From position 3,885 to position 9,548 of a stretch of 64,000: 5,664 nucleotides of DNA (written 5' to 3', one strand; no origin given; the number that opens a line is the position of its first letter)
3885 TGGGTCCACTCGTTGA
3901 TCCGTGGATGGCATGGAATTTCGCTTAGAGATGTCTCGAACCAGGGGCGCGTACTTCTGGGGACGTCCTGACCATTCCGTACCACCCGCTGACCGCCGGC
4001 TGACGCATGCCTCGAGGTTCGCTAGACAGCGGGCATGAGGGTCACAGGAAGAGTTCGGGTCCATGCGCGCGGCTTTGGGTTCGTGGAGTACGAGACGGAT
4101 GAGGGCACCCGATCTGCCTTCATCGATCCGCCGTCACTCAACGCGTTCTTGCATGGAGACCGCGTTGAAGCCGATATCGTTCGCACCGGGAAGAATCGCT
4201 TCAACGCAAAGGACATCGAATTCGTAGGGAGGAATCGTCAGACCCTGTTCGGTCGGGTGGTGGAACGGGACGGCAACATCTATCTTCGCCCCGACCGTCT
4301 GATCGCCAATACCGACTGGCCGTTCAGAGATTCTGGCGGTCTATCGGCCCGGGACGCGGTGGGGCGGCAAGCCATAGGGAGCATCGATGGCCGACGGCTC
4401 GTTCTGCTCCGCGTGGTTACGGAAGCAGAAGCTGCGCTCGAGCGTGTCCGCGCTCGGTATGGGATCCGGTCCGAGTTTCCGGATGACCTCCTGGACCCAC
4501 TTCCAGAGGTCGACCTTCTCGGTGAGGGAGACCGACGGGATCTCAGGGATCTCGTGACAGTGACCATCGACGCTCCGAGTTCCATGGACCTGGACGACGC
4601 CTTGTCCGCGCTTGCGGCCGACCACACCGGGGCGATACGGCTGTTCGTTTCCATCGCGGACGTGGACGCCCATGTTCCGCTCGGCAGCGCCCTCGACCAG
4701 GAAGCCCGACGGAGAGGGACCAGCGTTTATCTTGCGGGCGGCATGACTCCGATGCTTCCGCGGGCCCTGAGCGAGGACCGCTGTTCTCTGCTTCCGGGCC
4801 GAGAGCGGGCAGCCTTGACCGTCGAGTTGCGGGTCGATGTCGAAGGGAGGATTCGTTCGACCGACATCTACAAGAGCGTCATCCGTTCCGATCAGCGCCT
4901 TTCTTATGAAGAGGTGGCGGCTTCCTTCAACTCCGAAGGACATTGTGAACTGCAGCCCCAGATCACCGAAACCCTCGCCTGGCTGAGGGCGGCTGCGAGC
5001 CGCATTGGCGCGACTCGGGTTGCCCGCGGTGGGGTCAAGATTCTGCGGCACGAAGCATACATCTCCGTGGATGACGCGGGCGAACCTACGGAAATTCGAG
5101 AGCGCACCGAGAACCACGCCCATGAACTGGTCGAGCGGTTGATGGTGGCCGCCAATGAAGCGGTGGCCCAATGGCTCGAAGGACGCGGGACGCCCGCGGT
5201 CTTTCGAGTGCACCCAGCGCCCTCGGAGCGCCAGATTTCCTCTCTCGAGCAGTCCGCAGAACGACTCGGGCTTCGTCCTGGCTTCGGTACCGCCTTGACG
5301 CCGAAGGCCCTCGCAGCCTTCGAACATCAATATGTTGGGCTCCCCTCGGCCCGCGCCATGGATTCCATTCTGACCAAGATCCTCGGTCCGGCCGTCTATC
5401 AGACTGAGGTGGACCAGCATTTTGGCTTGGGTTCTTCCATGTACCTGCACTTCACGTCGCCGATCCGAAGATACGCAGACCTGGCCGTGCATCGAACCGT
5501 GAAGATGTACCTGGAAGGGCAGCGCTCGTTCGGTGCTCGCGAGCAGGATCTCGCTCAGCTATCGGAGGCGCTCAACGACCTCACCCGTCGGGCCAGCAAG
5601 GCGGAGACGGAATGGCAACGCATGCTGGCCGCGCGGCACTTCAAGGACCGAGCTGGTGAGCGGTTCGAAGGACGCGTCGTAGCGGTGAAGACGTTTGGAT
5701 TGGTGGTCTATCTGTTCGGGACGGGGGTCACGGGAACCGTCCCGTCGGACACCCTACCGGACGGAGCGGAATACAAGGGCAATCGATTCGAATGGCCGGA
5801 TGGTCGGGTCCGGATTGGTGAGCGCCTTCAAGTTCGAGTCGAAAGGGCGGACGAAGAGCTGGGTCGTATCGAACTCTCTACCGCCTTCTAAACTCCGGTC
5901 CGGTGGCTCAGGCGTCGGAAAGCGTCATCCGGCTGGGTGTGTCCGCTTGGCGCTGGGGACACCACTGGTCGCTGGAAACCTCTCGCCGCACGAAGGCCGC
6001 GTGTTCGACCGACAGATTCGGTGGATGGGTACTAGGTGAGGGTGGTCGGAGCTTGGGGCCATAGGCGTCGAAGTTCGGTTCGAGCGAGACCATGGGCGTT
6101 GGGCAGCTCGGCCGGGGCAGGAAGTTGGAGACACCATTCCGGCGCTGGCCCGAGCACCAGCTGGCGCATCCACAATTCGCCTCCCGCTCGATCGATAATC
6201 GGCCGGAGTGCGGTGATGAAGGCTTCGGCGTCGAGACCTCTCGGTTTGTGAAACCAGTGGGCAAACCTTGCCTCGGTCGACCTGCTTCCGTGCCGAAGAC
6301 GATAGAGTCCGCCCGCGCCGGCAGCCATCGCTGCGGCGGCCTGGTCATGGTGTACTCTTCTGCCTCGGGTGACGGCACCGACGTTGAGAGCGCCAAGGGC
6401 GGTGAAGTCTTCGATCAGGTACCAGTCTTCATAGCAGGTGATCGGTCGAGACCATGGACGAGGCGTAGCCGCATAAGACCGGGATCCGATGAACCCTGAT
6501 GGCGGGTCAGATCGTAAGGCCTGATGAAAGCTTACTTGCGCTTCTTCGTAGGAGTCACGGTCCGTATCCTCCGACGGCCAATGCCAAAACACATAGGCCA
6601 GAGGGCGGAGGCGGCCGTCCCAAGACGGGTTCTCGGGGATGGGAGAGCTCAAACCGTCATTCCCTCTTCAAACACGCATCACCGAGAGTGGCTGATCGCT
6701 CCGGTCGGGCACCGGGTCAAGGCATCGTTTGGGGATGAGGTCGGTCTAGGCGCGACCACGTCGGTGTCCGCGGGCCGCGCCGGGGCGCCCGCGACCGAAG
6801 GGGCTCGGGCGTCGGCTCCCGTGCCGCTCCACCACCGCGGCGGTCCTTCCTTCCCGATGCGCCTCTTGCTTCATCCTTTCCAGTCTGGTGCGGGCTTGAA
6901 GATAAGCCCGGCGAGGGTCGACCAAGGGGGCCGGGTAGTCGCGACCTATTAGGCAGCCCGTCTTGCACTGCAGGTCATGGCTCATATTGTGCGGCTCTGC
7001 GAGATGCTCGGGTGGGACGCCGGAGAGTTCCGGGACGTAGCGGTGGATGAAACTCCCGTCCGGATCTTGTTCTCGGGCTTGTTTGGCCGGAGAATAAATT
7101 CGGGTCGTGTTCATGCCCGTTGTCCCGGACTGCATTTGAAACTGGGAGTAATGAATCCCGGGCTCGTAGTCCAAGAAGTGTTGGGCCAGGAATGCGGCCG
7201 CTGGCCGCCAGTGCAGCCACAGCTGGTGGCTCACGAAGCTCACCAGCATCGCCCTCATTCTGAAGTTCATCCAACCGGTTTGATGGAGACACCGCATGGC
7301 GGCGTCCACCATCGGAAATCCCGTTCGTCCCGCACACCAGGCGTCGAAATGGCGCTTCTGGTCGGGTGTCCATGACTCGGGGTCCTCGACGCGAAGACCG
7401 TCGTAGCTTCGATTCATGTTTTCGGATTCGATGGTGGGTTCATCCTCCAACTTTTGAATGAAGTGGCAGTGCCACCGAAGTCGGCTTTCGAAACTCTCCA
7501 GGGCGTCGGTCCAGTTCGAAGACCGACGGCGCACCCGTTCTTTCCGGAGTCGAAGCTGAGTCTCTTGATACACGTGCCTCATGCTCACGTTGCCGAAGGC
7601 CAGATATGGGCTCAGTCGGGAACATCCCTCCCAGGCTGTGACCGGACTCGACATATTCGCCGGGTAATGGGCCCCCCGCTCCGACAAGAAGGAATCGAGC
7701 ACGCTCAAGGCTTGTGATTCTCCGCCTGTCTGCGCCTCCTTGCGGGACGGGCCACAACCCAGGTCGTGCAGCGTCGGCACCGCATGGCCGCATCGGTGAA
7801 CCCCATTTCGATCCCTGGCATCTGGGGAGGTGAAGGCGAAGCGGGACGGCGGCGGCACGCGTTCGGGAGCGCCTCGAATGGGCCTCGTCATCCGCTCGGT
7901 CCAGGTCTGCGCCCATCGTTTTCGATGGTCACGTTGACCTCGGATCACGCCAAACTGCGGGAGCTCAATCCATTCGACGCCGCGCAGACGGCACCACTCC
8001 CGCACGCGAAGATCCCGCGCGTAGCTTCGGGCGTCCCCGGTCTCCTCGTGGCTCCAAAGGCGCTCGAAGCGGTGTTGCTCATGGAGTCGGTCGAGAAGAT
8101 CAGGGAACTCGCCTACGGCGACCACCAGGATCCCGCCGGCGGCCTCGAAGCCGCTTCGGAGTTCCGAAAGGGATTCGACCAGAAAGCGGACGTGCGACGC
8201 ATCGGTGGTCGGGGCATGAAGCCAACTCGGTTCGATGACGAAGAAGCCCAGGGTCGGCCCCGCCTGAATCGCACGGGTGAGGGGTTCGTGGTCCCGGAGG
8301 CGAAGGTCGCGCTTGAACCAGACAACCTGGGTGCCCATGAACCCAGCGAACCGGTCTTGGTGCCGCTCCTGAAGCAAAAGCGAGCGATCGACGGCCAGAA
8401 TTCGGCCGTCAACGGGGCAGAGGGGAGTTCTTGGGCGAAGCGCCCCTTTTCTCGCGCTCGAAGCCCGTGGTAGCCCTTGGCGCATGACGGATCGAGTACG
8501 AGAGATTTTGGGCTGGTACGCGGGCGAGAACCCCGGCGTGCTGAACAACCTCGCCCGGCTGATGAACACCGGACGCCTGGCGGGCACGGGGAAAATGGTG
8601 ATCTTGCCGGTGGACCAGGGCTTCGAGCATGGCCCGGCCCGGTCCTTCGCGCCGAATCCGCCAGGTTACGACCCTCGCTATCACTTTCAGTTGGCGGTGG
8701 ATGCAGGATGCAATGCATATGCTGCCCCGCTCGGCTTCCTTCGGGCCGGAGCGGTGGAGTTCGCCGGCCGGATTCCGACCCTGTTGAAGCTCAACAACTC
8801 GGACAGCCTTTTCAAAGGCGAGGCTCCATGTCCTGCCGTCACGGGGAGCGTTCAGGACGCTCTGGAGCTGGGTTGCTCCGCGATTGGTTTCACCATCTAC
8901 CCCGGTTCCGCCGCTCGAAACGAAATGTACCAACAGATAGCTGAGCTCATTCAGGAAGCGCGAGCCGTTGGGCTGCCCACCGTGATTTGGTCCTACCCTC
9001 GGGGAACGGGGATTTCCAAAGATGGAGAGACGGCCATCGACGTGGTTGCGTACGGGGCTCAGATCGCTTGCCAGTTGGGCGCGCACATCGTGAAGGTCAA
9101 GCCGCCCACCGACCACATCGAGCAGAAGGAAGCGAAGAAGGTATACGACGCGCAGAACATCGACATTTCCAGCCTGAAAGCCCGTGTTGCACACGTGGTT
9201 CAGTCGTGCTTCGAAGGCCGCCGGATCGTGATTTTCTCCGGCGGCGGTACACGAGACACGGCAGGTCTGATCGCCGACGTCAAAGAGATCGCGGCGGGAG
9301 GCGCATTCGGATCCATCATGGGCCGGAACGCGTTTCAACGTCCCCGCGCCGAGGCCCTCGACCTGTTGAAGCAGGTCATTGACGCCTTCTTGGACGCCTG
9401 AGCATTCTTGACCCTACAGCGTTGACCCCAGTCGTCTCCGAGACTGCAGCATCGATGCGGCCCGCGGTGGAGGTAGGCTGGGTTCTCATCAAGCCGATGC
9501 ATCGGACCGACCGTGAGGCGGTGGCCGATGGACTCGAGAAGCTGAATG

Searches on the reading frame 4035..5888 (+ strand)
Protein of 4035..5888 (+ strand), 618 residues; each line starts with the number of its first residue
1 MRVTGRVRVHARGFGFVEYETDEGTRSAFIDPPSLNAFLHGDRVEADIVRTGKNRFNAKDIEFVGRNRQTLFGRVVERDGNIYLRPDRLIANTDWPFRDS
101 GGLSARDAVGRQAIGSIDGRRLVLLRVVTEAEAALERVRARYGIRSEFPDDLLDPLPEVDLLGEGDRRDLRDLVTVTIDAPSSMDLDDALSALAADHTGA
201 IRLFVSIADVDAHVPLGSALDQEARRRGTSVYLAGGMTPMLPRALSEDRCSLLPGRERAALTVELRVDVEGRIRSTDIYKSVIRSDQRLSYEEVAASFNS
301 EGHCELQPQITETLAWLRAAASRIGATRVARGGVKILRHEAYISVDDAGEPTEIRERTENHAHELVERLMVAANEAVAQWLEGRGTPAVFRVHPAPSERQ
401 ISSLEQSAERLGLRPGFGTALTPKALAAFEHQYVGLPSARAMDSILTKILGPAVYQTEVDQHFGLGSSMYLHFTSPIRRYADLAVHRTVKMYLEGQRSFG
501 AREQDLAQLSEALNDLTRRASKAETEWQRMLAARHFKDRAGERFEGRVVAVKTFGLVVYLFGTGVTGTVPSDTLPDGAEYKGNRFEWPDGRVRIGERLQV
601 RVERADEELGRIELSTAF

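Call 80: search_protein_families(library=pfam, proteins=[window:4035-5888:+], max_evalue=0.00001)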
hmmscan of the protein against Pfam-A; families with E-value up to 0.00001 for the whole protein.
window:4035-5888:+ (618 aa): 3 families
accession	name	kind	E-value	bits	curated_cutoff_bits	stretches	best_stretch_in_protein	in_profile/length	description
PF00773.25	RNB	-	6.1e-94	315.4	29.3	1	167-494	1-325/326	RNB domain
PF08206.17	OB_RNB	-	1.5e-11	44.3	24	1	5-56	1-49/58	Ribonuclease B OB domain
PF00575.29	S1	-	1.1e-10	42.2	22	1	537-616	1-73/74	S1 RNA binding domain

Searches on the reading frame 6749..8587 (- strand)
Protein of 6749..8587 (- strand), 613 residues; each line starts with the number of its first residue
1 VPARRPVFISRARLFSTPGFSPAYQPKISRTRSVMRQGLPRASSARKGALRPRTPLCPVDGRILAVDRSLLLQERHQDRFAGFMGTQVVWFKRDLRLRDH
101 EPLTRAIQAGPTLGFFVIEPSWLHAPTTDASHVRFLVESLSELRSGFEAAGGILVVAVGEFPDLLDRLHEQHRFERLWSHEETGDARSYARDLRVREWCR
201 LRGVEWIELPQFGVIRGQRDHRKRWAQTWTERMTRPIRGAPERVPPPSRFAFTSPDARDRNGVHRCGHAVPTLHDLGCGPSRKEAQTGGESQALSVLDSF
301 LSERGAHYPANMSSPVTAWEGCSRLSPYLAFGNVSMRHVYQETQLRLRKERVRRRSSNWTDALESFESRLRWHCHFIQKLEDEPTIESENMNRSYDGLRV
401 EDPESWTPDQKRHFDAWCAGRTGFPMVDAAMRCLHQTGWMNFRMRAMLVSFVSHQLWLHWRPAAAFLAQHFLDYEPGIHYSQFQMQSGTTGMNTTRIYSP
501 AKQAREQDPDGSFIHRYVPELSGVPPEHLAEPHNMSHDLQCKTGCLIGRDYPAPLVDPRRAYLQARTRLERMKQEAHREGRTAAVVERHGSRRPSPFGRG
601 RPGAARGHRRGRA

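Call 80: search_protein_families(library=pfam, proteins=[window:6749-8587:-], max_evalue=0.00001)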
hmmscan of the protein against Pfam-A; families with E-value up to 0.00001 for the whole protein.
window:6749-8587:- (613 aa): 2 families
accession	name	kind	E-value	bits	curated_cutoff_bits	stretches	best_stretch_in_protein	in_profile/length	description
PF03441.19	FAD_binding_7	-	1.1e-66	224.5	27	1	366-570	1-202/203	FAD binding domain of DNA photolyase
PF00875.24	DNA_photolyase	-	2.3e-19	70.4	26.6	1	88-209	2-123/164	DNA photolyase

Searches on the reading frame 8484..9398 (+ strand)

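Call 80: search_protein_families(library=pfam, proteins=[window:8484-9398:+], max_evalue=0.00001)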
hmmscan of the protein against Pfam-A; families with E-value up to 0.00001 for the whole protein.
window:8484-9398:+ (305 aa): 1 family
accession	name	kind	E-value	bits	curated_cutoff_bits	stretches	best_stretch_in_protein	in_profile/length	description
PF01791.15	DeoC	-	6.4e-32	111.5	23.8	1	39-286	2-229/229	DeoC/LacD family aldolase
